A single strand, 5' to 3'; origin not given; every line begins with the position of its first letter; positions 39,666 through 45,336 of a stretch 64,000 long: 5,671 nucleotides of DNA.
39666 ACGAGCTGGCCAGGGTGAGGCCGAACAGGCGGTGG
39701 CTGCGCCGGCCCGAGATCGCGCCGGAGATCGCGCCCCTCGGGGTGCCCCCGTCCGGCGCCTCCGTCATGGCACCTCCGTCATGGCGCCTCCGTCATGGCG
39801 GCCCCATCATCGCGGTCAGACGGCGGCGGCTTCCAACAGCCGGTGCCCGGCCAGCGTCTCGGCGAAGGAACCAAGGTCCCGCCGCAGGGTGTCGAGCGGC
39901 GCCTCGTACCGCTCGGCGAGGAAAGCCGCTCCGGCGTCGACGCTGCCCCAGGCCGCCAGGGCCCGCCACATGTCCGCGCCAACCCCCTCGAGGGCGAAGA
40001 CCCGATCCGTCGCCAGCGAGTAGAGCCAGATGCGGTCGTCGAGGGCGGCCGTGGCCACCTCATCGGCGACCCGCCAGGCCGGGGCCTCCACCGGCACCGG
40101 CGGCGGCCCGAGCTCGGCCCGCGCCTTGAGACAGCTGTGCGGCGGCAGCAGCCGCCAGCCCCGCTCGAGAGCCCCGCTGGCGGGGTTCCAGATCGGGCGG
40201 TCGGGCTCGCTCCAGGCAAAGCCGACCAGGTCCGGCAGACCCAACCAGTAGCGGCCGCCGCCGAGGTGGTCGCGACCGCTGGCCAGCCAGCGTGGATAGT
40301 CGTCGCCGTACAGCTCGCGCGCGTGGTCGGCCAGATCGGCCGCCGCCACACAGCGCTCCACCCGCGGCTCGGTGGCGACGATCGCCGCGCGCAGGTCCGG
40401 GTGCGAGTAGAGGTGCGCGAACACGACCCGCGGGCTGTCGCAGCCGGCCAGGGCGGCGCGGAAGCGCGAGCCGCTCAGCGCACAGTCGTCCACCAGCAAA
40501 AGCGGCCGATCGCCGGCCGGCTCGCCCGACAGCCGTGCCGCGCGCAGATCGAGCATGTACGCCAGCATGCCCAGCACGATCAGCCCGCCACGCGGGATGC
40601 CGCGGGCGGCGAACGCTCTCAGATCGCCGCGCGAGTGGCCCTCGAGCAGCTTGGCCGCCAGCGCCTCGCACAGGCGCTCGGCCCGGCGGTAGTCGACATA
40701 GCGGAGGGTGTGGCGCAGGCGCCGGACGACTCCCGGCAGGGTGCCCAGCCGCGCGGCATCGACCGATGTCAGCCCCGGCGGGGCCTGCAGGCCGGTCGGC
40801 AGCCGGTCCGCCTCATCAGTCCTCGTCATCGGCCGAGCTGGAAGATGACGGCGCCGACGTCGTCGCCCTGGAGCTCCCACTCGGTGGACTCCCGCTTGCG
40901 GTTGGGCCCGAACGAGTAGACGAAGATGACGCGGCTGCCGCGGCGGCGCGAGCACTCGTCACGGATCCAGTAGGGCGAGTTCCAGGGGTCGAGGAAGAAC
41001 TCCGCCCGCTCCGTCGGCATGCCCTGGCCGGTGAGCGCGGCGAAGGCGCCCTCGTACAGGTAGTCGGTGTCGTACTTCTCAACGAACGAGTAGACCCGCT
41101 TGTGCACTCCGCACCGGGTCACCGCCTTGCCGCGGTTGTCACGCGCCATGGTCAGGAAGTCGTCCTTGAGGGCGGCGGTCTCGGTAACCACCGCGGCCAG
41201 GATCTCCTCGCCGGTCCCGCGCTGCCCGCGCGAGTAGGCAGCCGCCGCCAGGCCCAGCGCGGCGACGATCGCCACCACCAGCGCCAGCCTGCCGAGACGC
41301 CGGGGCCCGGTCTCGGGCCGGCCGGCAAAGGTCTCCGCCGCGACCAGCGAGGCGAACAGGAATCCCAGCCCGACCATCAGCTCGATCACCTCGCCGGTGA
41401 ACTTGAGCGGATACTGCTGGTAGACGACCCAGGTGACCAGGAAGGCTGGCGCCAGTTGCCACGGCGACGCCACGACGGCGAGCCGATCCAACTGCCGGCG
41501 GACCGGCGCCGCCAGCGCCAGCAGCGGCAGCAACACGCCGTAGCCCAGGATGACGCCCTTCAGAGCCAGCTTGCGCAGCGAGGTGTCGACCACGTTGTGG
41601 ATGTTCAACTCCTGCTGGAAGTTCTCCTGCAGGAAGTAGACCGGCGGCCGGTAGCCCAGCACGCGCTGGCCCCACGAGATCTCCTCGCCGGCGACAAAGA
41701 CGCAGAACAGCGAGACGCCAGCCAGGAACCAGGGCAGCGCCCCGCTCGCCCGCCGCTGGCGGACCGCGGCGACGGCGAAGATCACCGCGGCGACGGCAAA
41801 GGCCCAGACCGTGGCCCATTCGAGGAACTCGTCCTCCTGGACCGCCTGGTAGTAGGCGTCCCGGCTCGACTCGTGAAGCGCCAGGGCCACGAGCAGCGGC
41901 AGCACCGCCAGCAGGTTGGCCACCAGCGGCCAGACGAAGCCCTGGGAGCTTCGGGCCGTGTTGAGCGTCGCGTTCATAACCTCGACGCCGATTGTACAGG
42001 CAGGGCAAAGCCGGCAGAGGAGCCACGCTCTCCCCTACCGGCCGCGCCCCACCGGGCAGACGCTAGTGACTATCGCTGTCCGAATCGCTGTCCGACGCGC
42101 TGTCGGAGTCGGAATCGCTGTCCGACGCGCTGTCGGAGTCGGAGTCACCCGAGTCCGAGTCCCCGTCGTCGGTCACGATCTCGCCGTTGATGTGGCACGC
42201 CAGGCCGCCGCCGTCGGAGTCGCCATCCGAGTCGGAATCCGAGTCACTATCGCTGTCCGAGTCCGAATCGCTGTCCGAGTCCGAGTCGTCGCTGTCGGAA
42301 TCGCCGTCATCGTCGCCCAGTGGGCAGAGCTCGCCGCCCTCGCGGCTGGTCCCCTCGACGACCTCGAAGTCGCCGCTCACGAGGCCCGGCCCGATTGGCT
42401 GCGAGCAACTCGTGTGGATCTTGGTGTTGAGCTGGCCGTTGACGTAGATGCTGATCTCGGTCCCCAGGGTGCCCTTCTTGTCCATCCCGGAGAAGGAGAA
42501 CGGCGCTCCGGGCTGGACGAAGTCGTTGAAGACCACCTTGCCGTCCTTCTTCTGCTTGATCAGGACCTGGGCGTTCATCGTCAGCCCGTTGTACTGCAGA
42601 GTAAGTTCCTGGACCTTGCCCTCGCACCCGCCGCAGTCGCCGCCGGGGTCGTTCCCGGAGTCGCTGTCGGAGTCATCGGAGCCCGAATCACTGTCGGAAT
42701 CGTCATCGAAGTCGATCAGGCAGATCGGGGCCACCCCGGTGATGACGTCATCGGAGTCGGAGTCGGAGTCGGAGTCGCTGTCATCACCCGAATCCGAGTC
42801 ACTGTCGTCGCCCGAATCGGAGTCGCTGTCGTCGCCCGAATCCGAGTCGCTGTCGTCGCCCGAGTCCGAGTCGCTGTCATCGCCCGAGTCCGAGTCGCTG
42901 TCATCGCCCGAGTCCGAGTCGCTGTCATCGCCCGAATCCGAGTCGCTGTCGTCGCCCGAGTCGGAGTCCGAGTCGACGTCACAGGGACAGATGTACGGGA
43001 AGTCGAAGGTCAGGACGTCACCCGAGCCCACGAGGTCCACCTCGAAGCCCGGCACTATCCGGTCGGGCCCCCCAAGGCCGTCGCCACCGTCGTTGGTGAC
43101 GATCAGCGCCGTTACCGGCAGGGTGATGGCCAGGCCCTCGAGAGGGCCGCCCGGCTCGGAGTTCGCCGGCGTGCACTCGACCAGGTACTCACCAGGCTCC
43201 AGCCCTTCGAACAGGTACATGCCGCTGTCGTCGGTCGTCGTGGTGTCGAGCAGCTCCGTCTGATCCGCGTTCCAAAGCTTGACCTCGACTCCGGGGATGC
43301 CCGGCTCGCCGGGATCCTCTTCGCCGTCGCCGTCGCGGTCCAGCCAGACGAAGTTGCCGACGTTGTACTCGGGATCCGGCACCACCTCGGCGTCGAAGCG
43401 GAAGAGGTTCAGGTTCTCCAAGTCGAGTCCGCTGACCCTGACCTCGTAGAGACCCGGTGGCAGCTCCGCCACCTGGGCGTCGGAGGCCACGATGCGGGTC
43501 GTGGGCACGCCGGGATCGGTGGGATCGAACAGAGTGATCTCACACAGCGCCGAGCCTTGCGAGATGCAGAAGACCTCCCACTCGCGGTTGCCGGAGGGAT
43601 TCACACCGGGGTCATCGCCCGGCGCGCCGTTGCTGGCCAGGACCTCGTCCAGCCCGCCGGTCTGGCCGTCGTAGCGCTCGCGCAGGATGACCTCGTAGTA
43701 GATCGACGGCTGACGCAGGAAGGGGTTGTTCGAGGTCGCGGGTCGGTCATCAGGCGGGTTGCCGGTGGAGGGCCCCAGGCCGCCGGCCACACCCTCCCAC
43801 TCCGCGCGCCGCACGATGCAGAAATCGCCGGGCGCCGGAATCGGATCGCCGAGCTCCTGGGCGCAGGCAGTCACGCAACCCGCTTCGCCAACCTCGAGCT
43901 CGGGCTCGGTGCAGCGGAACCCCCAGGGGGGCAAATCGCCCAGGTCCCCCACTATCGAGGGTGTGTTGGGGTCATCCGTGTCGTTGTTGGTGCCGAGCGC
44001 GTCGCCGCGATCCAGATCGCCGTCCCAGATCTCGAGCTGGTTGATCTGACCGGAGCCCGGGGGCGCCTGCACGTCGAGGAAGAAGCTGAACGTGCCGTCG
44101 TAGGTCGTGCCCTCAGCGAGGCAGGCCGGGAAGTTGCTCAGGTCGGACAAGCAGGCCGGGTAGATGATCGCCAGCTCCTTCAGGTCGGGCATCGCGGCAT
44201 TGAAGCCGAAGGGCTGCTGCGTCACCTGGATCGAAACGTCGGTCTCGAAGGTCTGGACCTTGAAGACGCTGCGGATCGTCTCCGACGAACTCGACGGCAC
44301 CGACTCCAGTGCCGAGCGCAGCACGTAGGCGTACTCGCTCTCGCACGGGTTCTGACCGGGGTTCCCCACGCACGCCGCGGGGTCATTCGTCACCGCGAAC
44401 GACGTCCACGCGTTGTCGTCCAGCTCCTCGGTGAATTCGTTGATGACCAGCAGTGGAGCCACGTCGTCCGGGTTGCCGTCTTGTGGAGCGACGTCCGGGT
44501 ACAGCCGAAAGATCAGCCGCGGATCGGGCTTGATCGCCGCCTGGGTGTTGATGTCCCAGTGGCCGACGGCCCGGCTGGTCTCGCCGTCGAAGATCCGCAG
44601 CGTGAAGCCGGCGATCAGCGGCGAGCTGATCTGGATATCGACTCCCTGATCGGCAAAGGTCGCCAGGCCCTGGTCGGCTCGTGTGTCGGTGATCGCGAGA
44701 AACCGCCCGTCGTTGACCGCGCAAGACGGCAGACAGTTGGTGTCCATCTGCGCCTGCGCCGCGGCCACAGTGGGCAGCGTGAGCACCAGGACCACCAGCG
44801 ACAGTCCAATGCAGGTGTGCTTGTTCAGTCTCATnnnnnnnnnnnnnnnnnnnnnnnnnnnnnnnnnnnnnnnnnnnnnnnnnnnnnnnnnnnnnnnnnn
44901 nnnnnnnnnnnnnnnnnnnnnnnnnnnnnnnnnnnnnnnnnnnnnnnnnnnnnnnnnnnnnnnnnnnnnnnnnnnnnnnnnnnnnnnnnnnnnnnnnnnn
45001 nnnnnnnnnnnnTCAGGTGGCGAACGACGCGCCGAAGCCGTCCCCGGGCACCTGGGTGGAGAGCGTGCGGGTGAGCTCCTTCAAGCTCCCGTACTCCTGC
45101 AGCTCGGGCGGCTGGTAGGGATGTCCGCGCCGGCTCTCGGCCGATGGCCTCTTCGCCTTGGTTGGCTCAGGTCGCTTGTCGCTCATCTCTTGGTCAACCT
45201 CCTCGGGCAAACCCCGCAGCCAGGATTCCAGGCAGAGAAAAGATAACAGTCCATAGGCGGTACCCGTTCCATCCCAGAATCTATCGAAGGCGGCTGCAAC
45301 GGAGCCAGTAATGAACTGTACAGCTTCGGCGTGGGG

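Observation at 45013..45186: Lasso-peptide-type precursor encoded in frame at the 3' end of the cyclase-like gene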

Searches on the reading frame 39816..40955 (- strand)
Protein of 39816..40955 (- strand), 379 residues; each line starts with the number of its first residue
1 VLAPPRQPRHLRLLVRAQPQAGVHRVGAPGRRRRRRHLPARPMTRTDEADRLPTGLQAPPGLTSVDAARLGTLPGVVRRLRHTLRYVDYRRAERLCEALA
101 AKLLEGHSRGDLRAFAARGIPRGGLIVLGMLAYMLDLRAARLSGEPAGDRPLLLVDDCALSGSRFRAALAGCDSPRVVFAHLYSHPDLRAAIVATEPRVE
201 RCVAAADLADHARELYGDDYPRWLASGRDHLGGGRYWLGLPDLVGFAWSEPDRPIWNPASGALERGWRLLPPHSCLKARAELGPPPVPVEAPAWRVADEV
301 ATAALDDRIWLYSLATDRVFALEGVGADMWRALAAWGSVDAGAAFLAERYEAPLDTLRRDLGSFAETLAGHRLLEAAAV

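Call 6: search_protein_families(library=pfam, proteins=[window:39816-40955:-], max_evalue=0.01)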
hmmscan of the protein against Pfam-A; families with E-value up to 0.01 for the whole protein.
window:39816-40955:- (379 aa): 1 family
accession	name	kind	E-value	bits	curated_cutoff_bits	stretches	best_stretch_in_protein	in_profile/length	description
PF05402.18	PqqD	-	1.8e-09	38.2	23.4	1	313-374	6-67/67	Coenzyme PQQ synthesis protein D (PqqD)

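Call 7: search_protein_families(library=ncbifam, proteins=[window:39816-40955:-], max_evalue=0.01)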
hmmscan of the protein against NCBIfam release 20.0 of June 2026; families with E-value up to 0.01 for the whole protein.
window:39816-40955:- (379 aa): 1 family
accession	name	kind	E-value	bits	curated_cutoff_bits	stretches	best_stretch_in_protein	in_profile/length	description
NF033530.1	lasso_PqqD_Strm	exception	0.0035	17.5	70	0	298-373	2-77/78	lasso peptide biosynthesis PqqD family chaperone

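Call 39: search_solved_structures(query=window:39816-40802:-, max_evalue=10)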
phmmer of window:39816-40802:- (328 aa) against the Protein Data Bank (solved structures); distinct sequences matched with E-value up to 10: 4.
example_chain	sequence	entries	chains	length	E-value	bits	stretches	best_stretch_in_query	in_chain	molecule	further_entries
5v1u_A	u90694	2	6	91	8e-07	31.7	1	242-326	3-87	TbiB1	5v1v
9x8z_B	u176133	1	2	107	0.19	14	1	258-326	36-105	PqqD family protein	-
6sga_F5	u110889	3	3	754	0.45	12.8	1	188-249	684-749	mt-SAF5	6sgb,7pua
9hny_F5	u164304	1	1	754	0.46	12.7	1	188-249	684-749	Kinteoplast poly(A) polymerase complex 1 subunit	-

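Call 81: search_solved_structures(query=A2, max_evalue=1)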
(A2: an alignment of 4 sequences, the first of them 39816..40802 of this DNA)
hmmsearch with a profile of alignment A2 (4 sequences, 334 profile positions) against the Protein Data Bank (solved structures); distinct sequences matched with E-value up to 1: 3.
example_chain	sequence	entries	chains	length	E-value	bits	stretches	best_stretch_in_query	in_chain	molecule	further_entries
5v1u_A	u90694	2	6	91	3.1e-07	32.9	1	242-325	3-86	TbiB1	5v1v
9x8z_B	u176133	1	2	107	0.022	16.9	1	263-326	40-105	PqqD family protein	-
7awz_A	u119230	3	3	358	0.23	13.6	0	245-288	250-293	Scone-E | SconeE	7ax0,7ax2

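Call 90: predict_structure(protein=window:39816-40802:-)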
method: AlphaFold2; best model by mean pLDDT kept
length: 328 residues; sequences in the alignment: 1
mean_pLDDT: 41.1   pTM: 0.26
mean pLDDT of the five models: 41.1, 39.8, 39.2, 36.9, 35.2
residues with pLDDT >= 90: 0; 70-90: 5; 50-70: 52; < 50: 271
segments of 3 or more residues with pLDDT < 50: 1-91, 93-151, 170-275, 320-328
pLDDT, mean of each block of 10 residues (from residue 1): 29 33 38 33 44 42 38 40 43 37 26 32 29 41 45 50 53 42 33 46 42 46 39 28 26 36 36 47 56 63 67 58 35
secondary structure, 60 per line:
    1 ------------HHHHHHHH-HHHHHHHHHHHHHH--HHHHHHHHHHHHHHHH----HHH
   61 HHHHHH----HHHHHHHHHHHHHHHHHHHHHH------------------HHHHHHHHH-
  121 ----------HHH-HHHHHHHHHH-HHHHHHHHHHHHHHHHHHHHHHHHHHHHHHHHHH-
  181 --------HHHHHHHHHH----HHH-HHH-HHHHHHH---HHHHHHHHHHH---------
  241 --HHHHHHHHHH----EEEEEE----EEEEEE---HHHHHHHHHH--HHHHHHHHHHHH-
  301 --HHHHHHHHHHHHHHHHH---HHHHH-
elements in order: H13-20 H22-35 H38-53 H58-66 H71-92 H111-119 H135-144 H146-179 H189-198 H211-217 H221-231 H243-252 E257-262 E267-272 H276-285 H288-299 H303-319 H323-327

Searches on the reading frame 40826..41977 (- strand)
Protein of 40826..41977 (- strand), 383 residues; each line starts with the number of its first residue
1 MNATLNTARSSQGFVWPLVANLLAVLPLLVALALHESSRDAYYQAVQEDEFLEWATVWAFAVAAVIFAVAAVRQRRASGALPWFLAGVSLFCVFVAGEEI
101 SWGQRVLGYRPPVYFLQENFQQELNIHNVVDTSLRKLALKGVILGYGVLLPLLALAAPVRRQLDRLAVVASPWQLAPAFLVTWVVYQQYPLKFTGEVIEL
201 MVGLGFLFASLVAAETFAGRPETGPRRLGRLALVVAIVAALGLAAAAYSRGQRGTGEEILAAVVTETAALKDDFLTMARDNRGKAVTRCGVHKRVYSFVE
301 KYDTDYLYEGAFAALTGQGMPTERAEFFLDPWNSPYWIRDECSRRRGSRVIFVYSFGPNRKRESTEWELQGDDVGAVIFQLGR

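Call 6: search_protein_families(library=pfam, proteins=[window:40826-41977:-], max_evalue=0.01)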
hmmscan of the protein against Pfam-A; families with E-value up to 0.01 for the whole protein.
window:40826-41977:- (383 aa): 0 families

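Call 7: search_protein_families(library=ncbifam, proteins=[window:40826-41977:-], max_evalue=0.01)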
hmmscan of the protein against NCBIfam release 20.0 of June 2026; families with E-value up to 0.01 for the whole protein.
window:40826-41977:- (383 aa): 0 families

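Call 82: search_solved_structures(query=A3, max_evalue=1)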
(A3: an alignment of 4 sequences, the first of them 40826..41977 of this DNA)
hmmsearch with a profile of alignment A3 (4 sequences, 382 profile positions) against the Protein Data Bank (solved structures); distinct sequences matched with E-value up to 1: 1.
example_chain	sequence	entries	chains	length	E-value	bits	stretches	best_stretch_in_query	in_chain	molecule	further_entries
8t5e_A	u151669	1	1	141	0.44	12.5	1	242-291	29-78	Bim_fulldiff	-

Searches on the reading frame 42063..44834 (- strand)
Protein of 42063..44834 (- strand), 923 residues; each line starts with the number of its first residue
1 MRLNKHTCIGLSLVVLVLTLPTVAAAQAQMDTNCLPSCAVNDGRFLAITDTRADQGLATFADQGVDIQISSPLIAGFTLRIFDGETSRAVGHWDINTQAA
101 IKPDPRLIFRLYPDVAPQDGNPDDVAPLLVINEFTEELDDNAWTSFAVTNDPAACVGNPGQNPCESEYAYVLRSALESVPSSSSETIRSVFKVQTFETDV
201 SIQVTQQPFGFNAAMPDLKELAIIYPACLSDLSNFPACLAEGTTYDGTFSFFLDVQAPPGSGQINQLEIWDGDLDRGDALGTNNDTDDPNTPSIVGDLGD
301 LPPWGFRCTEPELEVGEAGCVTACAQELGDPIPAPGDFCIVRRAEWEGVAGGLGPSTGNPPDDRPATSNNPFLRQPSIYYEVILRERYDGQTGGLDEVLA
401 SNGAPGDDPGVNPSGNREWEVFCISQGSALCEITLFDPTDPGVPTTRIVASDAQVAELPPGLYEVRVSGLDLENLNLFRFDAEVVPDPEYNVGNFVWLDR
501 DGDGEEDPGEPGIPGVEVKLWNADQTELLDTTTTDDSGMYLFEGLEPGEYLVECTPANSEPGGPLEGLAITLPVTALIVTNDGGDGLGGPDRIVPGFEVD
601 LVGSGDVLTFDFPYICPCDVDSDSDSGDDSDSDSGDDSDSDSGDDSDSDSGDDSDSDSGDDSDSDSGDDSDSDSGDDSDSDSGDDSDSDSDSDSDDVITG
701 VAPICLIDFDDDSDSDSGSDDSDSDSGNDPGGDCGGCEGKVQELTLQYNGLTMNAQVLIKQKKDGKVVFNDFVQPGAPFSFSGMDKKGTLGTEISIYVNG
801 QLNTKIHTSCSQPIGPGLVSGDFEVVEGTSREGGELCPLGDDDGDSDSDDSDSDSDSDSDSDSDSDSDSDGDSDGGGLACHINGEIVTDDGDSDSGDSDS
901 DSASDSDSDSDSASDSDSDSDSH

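Call 6: search_protein_families(library=pfam, proteins=[window:42063-44834:-], max_evalue=0.01)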
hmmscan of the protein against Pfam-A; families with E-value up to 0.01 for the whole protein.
window:42063-44834:- (923 aa): 4 families
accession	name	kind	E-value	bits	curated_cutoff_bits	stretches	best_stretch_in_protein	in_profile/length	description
PF17210.9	SdrD_B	-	4.5e-20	72.4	29.7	1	491-555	2-65/112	SdrD B-like domain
PF24269.1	DUF7467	-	4.8e-12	47.1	27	1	754-827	36-115/116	Domain of unknown function (DUF7467)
PF13620.12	CarboxypepD_reg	-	6.8e-07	30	32.3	1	512-555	13-55/82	Carboxypeptidase regulatory-like domain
PF17802.7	SpaA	-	1.2e-05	25.8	23.1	1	512-555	15-59/91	Prealbumin-like fold domain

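Call 7: search_protein_families(library=ncbifam, proteins=[window:42063-44834:-], max_evalue=0.01)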
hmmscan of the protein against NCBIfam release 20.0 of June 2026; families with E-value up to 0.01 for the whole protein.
window:42063-44834:- (923 aa): 4 families
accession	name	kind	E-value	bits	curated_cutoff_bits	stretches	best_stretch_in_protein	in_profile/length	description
NF012181.0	MSCRAMM_SdrD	exception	9.8e-32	109.4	2500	3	480-557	783-860/1379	MSCRAMM family adhesin SdrD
NF000535.3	MSCRAMM_SdrC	exception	1.1e-27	96.5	1700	3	489-557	496-564/963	MSCRAMM family adhesin SdrC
NF033845.1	MSCRAMM_ClfB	exception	3.9e-15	54.9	999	2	619-729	585-688/871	MSCRAMM family adhesin clumping factor ClfB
NF033609.2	MSCRAMM_ClfA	exception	4e-15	54.6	1150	2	619-729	659-767/934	MSCRAMM family adhesin clumping factor ClfA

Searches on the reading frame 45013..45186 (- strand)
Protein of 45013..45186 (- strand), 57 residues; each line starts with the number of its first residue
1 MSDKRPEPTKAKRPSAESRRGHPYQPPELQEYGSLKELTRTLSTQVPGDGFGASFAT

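Call 7: search_protein_families(library=ncbifam, proteins=[window:45013-45186:-], max_evalue=0.01)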
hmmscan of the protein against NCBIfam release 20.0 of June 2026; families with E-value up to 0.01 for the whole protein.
window:45013-45186:- (57 aa): 1 family
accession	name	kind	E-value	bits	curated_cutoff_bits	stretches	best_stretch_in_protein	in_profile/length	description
NF033521.1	lasso_leader_L3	domain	9.7e-06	25.4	19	1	24-40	1-17/20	lasso RiPP family leader peptide-containing protein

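Call 25: find_related_loci(query=A1, collection=genome_contigs, flank=4000)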
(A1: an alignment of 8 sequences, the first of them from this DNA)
Query A1 (57 aa) in genome_contigs; peptide patterns used: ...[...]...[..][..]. (x = any residue, [..] = any of these).
14 stretches matched a pattern; 3 encode a relative of the query (tblastn E <= 1e-3); 3 distinct loci.
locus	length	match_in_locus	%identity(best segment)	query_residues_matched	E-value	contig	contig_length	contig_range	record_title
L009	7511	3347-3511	67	1-55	4e-22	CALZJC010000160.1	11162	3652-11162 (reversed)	MAG: Thermoanaerobaculia bacterium isolate FO_M_Acidobacteriota_08.1 genome assembly, contig: scaffold_7655, whole genom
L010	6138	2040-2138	42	1-33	5e-5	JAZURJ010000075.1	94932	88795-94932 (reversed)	MAG: Oscillospiraceae bacterium isolate T1900044852_TS20190318.MAGScoT_cleanbin_000012 SGB_3030_k141_3035694, whole geno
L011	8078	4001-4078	42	16-41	2e-4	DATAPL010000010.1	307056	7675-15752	MAG TPA_asm: Terriglobales bacterium isolate SMAG_U5440 k141_3292734, whole genome shotgun sequence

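Call 26: find_related_loci(query=A1, collection=metagenome_contigs, flank=3000)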
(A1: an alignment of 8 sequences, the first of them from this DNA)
Query A1 (57 aa) in metagenome_contigs; peptide patterns used: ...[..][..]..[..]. (x = any residue, [..] = any of these).
19 stretches matched a pattern; 1 encode a relative of the query (tblastn E <= 1e-3); 1 distinct loci.
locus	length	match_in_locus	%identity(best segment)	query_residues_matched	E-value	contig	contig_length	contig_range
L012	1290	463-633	79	1-57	4e-29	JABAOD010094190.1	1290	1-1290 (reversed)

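Call 43: find_homologous_proteins(query=A1, max_evalue=0.001)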
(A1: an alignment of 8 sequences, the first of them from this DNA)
Query A1 (8 sequences) (57 aa, profile of the alignment): 22 proteins with E <= 0.001 among 291 candidates.
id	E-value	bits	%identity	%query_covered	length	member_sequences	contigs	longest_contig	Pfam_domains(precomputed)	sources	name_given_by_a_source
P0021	1.7e-27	113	72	100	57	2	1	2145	-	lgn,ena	-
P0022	7.3e-27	111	54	98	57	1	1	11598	-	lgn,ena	-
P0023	1.1e-26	110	71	100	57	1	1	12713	-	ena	-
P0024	1.3e-26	110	65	65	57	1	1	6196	-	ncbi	-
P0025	1.5e-24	103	79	100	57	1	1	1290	-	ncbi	-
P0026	3.1e-24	103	65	100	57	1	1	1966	-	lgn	-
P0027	4.6e-24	102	67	100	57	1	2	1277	-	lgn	-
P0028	1.1e-22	98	63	100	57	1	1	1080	-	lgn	-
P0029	3.3e-22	96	77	81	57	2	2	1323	-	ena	-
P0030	3.5e-22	96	61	100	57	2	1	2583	-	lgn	-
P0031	4.7e-22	96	72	100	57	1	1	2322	-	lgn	-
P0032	5.2e-22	95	47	100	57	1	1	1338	-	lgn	-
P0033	6.0e-22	95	65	100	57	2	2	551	-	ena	-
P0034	7.6e-22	95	63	100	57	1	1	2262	-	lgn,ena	-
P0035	7.6e-21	92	61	100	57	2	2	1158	-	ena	-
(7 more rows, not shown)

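Call 60: search_protein_representatives(alignment_id=A5)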
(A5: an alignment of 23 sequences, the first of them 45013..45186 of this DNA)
Query: 23 sequences, 57 profile positions. Proteins with E-value up to 0.001 (for the whole library): 152; up to 1e-10: 4; up to 1e-30: 0. The best 150 are listed.
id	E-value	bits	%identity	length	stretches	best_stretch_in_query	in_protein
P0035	1.0e-26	108.8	-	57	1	1-57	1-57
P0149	5.8e-22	93.6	-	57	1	1-57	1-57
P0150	1.1e-15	73.5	-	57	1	1-56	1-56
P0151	2.7e-12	62.6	-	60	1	4-54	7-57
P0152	1.3e-10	57.3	-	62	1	19-56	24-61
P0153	6.3e-10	55.1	-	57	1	1-55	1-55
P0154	8.8e-10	54.6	-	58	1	4-57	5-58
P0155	5.0e-09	52.2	-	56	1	20-56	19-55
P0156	9.9e-08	48.0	-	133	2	13-49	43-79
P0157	1.1e-07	47.9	-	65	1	18-56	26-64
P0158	1.1e-07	47.9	-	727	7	31-56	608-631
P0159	1.4e-07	47.5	-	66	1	16-57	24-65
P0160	2.0e-07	47.0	-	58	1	4-55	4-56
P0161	2.3e-07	46.9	-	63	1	4-57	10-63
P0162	2.7e-07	46.6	-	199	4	17-40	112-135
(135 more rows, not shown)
